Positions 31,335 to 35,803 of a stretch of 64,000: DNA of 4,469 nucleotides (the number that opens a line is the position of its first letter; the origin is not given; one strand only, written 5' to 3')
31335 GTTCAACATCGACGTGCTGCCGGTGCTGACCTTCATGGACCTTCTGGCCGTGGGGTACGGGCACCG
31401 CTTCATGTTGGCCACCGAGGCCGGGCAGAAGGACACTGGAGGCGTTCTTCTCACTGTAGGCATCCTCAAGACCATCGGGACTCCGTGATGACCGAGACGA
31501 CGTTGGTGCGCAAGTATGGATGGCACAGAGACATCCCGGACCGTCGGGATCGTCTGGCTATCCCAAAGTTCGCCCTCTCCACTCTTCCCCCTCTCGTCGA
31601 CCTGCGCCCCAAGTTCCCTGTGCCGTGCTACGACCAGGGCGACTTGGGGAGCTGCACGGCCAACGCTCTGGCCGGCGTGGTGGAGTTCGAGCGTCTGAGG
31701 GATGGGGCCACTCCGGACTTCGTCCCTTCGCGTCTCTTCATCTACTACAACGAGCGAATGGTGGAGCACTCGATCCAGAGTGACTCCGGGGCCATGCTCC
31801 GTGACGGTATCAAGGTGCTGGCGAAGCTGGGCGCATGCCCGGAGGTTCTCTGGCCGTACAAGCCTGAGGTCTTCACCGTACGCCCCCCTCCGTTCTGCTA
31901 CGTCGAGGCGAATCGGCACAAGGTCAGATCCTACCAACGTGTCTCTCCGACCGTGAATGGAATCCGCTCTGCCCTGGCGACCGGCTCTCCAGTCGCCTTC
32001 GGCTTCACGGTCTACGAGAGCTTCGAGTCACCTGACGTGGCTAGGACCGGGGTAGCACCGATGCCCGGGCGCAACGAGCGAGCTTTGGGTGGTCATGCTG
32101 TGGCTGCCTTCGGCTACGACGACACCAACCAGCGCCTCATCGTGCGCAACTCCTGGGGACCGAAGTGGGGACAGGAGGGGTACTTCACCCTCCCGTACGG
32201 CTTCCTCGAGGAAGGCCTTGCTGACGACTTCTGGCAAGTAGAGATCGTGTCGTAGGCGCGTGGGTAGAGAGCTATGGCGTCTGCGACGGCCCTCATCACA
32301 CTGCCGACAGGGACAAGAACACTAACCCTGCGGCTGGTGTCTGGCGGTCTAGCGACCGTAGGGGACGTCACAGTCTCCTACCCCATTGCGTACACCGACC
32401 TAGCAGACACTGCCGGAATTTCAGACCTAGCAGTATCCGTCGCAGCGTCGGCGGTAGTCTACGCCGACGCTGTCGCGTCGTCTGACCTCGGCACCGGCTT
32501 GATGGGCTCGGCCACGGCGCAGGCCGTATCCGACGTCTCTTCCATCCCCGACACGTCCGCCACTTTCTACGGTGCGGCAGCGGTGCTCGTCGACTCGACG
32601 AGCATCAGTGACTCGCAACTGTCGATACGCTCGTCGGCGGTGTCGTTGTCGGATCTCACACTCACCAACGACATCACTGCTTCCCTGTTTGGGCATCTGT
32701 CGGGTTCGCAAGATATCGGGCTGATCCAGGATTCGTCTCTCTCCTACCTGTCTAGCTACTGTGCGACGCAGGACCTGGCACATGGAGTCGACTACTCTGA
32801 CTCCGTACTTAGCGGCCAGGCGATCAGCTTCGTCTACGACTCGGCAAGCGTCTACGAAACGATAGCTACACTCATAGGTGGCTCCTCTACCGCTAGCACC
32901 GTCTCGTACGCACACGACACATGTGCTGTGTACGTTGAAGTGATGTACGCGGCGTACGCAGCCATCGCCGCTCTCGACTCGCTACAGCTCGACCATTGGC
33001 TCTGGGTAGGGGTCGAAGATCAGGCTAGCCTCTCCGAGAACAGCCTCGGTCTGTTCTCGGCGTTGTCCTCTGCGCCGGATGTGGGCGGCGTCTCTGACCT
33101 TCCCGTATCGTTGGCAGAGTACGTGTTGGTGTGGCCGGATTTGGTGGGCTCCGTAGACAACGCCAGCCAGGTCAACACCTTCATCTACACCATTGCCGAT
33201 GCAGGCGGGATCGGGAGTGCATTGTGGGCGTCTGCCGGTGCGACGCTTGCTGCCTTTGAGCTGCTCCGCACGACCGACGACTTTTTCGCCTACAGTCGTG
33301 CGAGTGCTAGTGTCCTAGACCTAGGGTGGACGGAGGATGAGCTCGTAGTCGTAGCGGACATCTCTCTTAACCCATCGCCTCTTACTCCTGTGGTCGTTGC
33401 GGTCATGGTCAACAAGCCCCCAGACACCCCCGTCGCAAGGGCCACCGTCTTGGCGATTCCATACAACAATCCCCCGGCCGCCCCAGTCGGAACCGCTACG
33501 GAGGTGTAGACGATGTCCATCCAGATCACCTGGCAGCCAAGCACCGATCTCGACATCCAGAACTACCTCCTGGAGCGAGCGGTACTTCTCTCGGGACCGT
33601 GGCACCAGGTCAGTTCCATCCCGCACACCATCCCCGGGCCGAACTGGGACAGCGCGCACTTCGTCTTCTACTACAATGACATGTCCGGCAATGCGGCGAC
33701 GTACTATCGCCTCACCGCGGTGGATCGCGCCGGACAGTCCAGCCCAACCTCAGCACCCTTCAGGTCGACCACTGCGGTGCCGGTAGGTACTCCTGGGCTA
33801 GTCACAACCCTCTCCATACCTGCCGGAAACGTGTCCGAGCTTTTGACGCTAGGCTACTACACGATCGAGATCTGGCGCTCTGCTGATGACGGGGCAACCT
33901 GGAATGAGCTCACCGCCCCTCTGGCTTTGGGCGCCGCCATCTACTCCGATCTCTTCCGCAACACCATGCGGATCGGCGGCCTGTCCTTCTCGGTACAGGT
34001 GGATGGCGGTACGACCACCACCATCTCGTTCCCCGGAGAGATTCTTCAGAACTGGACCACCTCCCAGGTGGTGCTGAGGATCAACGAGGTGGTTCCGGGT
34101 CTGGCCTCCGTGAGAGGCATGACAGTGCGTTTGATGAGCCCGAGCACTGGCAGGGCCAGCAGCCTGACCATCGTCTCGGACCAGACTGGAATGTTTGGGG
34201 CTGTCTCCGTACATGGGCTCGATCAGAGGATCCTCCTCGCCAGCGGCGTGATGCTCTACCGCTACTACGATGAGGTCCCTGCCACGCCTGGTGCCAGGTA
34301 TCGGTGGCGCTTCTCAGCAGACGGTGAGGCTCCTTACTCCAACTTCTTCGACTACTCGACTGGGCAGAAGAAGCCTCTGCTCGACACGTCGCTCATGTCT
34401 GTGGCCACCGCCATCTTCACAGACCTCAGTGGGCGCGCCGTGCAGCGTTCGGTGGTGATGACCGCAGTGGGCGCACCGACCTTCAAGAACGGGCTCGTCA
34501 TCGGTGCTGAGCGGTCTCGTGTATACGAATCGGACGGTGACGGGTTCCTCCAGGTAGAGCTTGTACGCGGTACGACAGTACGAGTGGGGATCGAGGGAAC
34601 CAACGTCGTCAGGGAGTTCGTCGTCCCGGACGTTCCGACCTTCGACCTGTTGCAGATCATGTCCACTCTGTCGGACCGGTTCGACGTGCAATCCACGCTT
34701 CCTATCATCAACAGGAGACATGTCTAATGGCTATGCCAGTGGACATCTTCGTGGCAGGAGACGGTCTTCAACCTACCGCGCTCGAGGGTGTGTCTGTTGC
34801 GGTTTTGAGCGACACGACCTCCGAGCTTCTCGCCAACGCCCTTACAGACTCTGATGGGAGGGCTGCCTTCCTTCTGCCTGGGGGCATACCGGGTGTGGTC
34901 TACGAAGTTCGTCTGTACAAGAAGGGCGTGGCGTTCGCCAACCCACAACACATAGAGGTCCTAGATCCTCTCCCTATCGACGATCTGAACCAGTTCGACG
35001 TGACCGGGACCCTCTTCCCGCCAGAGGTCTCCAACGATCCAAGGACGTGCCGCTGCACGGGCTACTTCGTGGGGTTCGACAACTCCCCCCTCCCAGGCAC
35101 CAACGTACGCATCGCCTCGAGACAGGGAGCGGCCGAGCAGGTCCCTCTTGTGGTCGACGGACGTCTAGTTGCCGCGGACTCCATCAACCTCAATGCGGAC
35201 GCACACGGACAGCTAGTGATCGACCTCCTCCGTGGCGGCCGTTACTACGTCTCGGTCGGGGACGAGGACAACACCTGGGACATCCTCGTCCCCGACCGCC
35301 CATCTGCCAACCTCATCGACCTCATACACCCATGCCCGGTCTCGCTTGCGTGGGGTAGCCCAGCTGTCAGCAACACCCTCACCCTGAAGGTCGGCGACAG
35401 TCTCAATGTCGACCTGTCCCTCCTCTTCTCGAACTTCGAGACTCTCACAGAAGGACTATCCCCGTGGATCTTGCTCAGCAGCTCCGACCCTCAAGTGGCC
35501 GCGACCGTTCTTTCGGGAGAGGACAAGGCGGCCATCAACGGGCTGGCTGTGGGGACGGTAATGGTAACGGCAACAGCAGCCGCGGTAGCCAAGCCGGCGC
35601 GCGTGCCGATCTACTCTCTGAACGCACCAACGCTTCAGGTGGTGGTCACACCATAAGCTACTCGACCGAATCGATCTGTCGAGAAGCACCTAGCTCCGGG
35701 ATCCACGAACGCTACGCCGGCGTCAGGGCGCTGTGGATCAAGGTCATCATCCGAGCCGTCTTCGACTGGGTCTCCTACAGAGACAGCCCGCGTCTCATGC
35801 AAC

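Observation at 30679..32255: Polytopic membrane protein translationally coupled to a papain-family (C1A) peptidase: candidate unconventional lysis cassette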

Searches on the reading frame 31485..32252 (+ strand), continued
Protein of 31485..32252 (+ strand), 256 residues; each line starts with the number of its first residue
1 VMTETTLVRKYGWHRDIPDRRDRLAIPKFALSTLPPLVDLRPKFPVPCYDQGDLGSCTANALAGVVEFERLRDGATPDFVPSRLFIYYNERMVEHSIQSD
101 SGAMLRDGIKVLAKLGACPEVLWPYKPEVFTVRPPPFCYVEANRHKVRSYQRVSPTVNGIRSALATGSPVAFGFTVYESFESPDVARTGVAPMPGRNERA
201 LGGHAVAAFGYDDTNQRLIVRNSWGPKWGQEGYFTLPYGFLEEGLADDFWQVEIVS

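Call 71: find_encoding_contigs(protein=P0007, flank=5000, max_places=3)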
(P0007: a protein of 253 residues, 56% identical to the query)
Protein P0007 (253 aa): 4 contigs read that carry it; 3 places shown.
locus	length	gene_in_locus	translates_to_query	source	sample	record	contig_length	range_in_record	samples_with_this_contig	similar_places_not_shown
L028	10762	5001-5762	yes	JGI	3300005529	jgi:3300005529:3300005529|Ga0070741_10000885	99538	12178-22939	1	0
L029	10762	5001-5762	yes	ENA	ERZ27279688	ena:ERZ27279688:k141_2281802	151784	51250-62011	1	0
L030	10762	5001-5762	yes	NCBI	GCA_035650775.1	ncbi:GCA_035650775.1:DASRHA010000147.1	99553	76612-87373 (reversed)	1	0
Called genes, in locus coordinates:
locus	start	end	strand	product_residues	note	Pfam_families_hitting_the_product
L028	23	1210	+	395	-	PF01494:FAD_binding_3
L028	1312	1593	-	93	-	-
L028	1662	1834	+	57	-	-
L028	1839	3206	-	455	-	PF06537:DHOR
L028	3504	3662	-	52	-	-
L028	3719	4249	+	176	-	PF07883:Cupin_2 (weak), PF00190:Cupin_1 (faint)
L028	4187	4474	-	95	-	-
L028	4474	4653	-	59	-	-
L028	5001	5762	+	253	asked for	PF00112:Peptidase_C1, PF13529:Peptidase_C39_2 (weak)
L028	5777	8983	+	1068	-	PF15902:Sortilin-Vps10 (faint), PF25852:DUF6242_C (faint)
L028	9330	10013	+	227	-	PF00072:Response_reg, PF00486:Trans_reg_C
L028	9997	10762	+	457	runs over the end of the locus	PF08521:2CSK_N, PF26769:HAMP_PhoQ, PF00512:HisKA, PF02518:HATPase_c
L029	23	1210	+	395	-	PF01494:FAD_binding_3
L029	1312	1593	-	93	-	-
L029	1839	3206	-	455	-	PF06537:DHOR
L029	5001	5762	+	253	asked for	PF00112:Peptidase_C1, PF13529:Peptidase_C39_2 (weak)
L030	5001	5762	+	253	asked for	PF00112:Peptidase_C1, PF13529:Peptidase_C39_2 (weak)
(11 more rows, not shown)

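Call 72: find_encoding_contigs(protein=P0045, flank=5000, max_places=3)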
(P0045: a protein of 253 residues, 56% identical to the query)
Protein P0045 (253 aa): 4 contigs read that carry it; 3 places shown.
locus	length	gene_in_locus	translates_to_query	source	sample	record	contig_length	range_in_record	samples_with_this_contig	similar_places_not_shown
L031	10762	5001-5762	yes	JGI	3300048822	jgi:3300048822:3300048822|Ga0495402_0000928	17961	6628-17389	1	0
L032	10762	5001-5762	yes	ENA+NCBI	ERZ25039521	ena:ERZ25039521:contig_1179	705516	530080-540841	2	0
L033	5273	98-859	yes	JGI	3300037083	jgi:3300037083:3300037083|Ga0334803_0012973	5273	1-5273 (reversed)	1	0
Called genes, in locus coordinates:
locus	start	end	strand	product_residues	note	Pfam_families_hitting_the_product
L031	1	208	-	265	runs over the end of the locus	PF00005:ABC_tran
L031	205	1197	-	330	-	PF02405:MlaE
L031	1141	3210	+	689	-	PF22745:Nlig-Ia, PF01653:DNA_ligase_aden, PF14520:HHH_5 (faint), PF03120:OB_DNA_ligase, PF03119:DNA_ligase_ZBD, PF12826:HHH_2, PF00533:BRCT, PF12738:PTCB-BRCT (weak)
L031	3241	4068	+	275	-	PF18864:AbiTii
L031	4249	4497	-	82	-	-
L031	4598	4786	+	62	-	-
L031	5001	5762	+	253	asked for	PF00112:Peptidase_C1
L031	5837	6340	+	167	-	-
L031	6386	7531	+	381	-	PF01702:TGT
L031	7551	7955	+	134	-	-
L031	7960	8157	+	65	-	-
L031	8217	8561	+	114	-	PF00462:Glutaredoxin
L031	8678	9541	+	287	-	PF02569:Pantoate_ligase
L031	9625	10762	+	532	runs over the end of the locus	PF00890:FAD_binding_2, PF02910:Succ_DH_flav_C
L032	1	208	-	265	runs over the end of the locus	PF00005:ABC_tran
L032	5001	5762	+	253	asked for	PF00112:Peptidase_C1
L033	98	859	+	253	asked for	PF00112:Peptidase_C1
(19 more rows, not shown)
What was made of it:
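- Closest known: Xylellain. Different: The bacterial copies are stand-alone chromosomal genes (calls 71, 72).
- The closest relatives are ordinary bacterial chromosomal genes (calls 71, 72).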

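Call 80: find_related_loci(query=A5, collection=viral_contigs, flank=6000)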
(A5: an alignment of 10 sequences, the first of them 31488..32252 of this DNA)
Query A5 (255 aa) in viral_contigs; peptide patterns used: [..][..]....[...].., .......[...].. (x = any residue, [..] = any of these).
599 stretches matched a pattern (row limit reached: there are more); 537 encode a relative of the query (tblastn E <= 1e-3); the best 80 are kept; 80 distinct loci.
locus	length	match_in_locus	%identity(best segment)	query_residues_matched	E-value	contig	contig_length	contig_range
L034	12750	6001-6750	57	4-251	9e-91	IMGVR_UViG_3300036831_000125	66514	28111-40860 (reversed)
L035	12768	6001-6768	55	2-255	2e-87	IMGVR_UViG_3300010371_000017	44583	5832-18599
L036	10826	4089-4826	54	9-254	8e-87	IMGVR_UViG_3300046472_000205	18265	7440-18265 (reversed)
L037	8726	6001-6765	54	2-254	4e-86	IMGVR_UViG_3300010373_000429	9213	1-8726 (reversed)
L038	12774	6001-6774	54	1-255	3e-86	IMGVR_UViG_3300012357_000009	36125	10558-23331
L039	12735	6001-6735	52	10-255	3e-85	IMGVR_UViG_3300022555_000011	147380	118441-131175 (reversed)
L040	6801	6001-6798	51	2-255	2e-84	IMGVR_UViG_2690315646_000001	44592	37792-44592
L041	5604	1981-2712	54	10-255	3e-84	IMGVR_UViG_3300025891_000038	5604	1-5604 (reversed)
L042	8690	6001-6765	50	1-255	5e-84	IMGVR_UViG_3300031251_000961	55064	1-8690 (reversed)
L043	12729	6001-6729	50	9-254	1e-83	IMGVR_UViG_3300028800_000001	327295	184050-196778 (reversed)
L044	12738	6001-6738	54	7-251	8e-84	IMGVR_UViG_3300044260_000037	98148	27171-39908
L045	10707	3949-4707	51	5-254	1e-83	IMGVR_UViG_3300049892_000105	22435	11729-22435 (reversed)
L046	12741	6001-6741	54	7-254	5e-83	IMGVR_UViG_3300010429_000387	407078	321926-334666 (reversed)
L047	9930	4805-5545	54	7-254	5e-83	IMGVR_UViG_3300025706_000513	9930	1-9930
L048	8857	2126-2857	49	5-251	7e-83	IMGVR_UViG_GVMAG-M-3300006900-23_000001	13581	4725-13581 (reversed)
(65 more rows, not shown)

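Call 84: search_protein_families(library=pfam, alignment_id=A6, max_evalue=0.0001)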
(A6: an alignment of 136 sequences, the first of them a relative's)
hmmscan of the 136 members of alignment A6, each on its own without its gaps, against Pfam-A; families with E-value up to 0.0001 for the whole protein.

A. member 1, L034:5458-5889:+ (144 aa): 0 families

B. families by the number of members that match (of 136 scanned): 51 families (the first 25 are shown)
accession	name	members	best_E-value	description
PF09511.15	RNA_lig_T4_1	4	1.6e-20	RNA ligase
PF01844.29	HNH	3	1.1e-11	HNH endonuclease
PF00036.39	EF-hand_1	3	2.4e-11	EF hand domain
PF13499.12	EF-hand_7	3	9.3e-10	EF-hand domain pair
PF13405.12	EF-hand_6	3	3.3e-09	EF-hand domain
PF09414.15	RNA_ligase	3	1.5e-07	RNA ligase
PF00112.29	Peptidase_C1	2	1.8e-14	Papain family cysteine protease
PF04055.27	Radical_SAM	2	4.2e-11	Radical SAM superfamily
PF13202.12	EF-hand_5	2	1.5e-08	EF hand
PF14279.12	HNH_5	2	4.4e-08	HNH endonuclease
PF13793.12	Pribosyltran_N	1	2.4e-37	N-terminal domain of ribose phosphate pyrophosphokinase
PF01555.25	N6_N4_Mtase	1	1.7e-27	DNA methylase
PF25109.1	HAD_PNKP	1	6.4e-27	Polynucleotide kinase PNKP phosphatase domain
PF05133.19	SPP1_portal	1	3.1e-23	Phage portal protein, SPP1 Gp6-like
PF14572.12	Pribosyl_synth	1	1.7e-22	Phosphoribosyl synthetase-associated domain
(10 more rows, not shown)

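Call 86: search_protein_families(library=phrogs, proteins=[L007:1957-2526:+], max_evalue=0.01)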
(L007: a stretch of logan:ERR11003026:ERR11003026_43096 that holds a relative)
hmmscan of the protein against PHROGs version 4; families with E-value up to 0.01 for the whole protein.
L007:1957-2526:+ (190 aa): 0 families

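Call 94: search_solved_structures(query=L007:1957-2526:+, max_evalue=1)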
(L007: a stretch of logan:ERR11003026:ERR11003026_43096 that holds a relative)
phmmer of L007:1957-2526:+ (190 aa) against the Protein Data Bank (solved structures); distinct sequences matched with E-value up to 1: 6.
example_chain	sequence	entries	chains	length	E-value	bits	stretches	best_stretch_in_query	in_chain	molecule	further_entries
1gbs_A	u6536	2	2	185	0.00016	24.6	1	64-165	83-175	AUSTRALIAN BLACK SWAN EGG WHITE LYSOZYME | LYSOZYME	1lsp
153l_A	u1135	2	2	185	0.00021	24.1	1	64-165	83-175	GOOSE LYSOZYME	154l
3mgw_A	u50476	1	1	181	0.0012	21.7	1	64-165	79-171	Lysozyme g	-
4g9s_A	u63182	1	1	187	0.0012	21.6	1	64-165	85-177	Goose-type lysozyme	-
3wyh_A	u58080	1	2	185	0.0014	21.5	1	64-165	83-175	Lysozyme g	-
3gxk_A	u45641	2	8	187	0.081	15.7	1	63-165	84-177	Goose-type lysozyme 1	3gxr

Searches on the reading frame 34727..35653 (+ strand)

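Call 5: search_protein_families(library=pfam, proteins=[window:34727-35653:+], max_evalue=0.01)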
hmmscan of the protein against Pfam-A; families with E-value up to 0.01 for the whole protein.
window:34727-35653:+ (309 aa): 2 families
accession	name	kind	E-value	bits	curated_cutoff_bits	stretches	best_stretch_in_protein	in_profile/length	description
PF13620.12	CarboxypepD_reg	-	0.00023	21.9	32.3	0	18-68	13-59/82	Carboxypeptidase regulatory-like domain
PF11974.14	bMG3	-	0.0013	19.1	34.9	0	17-49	26-57/103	Bacterial alpha-2-macroglobulin MG3 domain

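Call 6: search_protein_families(library=phrogs, proteins=[window:34727-35653:+], max_evalue=0.01)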
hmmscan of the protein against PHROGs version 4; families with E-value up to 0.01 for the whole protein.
window:34727-35653:+ (309 aa): 0 families
